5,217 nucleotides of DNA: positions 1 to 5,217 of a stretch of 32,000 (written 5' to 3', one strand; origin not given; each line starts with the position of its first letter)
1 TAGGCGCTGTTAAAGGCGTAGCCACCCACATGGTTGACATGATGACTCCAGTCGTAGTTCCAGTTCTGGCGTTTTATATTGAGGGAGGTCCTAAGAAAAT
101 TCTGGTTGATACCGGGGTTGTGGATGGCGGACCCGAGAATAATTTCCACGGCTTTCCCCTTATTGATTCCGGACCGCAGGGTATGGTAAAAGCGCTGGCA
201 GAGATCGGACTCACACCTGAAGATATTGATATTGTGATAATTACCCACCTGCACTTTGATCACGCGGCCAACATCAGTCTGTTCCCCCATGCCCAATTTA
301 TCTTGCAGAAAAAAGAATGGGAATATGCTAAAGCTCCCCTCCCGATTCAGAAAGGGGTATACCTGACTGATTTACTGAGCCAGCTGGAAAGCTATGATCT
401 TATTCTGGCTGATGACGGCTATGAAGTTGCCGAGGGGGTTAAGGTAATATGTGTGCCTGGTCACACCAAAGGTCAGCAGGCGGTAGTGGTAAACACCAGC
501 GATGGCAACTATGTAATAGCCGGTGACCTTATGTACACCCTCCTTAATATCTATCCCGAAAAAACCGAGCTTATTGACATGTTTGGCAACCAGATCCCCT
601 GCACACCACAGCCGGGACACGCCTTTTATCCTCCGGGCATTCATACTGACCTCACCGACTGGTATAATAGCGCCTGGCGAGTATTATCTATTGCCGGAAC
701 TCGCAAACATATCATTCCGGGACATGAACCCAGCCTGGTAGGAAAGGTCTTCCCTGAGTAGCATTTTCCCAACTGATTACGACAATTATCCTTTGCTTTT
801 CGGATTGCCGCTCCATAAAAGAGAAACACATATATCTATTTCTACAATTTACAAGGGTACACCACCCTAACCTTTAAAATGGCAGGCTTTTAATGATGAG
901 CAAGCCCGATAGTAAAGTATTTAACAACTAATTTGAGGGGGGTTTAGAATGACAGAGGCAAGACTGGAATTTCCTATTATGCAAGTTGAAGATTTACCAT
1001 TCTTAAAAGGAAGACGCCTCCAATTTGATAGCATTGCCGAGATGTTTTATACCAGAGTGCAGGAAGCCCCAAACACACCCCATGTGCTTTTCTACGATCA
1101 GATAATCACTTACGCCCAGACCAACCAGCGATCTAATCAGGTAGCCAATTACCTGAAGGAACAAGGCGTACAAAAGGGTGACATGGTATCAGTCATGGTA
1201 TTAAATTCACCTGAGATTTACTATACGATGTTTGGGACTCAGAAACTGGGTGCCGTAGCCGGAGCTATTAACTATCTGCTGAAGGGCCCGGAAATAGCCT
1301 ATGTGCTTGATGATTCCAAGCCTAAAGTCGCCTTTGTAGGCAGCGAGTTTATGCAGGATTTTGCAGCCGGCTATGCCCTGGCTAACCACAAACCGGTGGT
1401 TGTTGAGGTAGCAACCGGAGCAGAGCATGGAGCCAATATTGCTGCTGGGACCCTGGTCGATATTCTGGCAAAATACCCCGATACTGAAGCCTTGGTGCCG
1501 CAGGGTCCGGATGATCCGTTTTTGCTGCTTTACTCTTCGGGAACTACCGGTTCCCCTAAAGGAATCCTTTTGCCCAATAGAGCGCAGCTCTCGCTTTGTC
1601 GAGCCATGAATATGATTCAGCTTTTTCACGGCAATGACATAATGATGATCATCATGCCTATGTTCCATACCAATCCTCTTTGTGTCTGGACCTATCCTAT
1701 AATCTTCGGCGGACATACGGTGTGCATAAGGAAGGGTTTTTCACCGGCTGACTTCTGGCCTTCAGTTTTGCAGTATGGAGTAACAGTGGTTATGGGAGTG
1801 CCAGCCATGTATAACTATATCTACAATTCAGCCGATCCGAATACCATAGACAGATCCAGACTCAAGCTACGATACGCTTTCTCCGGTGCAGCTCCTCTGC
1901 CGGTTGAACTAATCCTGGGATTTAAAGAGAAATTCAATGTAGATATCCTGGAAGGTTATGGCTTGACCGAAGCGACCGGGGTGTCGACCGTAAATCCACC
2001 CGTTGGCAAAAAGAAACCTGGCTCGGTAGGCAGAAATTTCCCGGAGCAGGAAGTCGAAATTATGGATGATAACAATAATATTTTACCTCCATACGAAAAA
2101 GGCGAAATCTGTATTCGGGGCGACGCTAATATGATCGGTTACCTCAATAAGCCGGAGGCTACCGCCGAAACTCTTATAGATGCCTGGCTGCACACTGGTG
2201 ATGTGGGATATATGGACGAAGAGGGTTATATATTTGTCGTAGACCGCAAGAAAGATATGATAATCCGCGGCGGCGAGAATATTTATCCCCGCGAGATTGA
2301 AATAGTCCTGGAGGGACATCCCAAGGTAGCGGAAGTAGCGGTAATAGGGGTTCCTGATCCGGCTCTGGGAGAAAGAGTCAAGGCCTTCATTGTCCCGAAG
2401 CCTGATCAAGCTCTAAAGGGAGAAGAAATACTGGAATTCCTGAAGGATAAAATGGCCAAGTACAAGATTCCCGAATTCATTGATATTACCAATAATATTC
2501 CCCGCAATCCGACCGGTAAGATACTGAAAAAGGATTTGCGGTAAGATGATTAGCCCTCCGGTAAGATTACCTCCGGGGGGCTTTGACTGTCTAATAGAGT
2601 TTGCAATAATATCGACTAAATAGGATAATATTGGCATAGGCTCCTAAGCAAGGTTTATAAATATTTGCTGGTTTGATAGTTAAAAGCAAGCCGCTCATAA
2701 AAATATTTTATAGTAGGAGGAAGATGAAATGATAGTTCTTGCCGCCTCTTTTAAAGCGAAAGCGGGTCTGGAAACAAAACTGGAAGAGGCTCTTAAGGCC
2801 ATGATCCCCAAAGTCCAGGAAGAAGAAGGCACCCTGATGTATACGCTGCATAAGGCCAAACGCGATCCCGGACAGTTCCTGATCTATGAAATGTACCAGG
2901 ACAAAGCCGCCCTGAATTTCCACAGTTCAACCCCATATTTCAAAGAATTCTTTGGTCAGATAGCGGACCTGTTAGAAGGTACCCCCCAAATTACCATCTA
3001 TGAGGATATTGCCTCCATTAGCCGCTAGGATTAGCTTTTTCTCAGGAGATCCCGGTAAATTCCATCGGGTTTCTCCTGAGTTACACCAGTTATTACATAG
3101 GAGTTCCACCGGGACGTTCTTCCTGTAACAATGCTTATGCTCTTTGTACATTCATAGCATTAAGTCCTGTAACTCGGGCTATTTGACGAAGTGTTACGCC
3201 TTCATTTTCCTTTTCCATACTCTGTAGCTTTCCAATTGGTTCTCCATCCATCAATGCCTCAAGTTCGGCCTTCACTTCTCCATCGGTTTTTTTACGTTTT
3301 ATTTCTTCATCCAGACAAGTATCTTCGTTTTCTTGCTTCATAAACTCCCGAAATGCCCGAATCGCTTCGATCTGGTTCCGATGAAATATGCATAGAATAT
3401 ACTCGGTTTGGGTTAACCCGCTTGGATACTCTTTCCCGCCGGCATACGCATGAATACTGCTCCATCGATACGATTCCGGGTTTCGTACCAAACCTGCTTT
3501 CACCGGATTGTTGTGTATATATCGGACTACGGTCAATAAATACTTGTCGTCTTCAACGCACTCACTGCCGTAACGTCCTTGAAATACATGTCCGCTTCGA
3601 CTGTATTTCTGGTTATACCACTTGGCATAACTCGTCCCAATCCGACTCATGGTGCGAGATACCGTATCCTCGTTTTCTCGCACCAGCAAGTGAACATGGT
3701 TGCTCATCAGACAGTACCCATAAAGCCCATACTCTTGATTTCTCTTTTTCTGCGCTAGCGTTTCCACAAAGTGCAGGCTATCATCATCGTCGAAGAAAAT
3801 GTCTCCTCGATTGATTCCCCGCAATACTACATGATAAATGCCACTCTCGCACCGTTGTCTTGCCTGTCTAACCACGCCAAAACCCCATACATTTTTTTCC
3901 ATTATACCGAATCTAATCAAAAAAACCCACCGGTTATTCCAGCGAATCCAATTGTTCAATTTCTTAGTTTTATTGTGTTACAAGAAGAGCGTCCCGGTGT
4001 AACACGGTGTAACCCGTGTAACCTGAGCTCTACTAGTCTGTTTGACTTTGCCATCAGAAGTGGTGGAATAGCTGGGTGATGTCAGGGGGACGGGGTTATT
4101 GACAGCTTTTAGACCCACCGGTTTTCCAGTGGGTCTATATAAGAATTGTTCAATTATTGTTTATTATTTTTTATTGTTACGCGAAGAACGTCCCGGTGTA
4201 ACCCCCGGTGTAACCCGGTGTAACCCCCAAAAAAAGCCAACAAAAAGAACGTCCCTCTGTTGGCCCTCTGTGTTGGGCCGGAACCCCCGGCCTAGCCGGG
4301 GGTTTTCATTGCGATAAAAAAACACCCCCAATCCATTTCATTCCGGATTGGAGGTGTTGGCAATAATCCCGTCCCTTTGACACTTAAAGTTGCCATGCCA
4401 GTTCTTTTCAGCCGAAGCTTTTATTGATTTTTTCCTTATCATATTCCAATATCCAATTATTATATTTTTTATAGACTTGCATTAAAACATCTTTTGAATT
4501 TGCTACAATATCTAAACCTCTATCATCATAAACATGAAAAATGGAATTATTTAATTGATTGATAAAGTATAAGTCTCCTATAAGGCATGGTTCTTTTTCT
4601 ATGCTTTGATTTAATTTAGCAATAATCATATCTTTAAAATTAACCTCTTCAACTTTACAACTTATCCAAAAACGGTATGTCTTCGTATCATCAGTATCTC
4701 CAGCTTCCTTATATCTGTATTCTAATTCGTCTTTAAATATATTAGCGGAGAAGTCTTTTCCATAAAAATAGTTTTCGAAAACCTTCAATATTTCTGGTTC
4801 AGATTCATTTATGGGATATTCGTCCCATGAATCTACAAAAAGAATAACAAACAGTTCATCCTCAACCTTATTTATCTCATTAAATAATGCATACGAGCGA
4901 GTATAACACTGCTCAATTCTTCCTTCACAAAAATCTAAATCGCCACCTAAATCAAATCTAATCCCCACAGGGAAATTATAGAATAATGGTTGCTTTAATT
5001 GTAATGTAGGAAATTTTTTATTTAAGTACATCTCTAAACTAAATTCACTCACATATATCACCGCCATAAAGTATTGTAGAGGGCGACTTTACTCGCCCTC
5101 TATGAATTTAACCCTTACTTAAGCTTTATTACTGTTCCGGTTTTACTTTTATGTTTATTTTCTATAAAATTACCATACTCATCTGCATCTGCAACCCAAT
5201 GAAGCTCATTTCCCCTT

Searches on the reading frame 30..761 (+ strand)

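Call 55: search_protein_families(library=pfam, proteins=[window:30-761:+], max_evalue=0.001)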
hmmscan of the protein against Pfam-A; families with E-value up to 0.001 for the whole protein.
window:30-761:+ (243 aa): 2 families
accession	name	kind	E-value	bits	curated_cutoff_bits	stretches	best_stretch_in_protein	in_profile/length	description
PF00753.33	Lactamase_B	-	1.7e-19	71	22.7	1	10-217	4-178/196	Metallo-beta-lactamase superfamily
PF12706.13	Lactamase_B_2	-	5.9e-05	23.2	27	1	44-147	4-113/200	Beta-lactamase superfamily domain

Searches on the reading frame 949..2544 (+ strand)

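Call 55: search_protein_families(library=pfam, proteins=[window:949-2544:+], max_evalue=0.001)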
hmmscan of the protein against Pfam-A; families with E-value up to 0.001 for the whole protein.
window:949-2544:+ (531 aa): 2 families
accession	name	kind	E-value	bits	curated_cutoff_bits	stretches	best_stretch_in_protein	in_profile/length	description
PF00501.34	AMP-binding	-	3.7e-84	283.2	29.9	1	35-399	3-384/384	AMP-binding enzyme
PF13193.12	AMP-binding_C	-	2.9e-18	67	24.5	1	449-524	1-76/76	AMP-binding enzyme C-terminal domain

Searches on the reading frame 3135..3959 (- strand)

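Call 55: search_protein_families(library=pfam, proteins=[window:3135-3959:-], max_evalue=0.001)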
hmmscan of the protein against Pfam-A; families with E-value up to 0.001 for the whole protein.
window:3135-3959:- (274 aa): 1 family
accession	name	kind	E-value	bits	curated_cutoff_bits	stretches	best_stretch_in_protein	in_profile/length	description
PF01797.21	Y1_Tnp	-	6.6e-17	62.2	23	1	41-151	6-121/121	Transposase IS200 like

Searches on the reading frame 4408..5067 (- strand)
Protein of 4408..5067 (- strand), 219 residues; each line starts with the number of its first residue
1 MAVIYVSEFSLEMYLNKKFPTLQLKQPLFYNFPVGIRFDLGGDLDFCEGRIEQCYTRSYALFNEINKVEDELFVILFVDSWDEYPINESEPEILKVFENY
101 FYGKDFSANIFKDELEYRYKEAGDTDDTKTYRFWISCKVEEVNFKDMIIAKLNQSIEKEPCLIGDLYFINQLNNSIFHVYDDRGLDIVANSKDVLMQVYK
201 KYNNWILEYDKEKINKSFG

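Call 55: search_protein_families(library=pfam, proteins=[window:4408-5067:-], max_evalue=0.001)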
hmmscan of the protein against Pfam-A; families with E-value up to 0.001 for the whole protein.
window:4408-5067:- (219 aa): 1 family
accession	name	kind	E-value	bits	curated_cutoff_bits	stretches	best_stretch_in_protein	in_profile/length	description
PF13021.12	DUF3885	-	7.6e-46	157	23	1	12-210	2-189/189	Domain of unknown function (DUF3885)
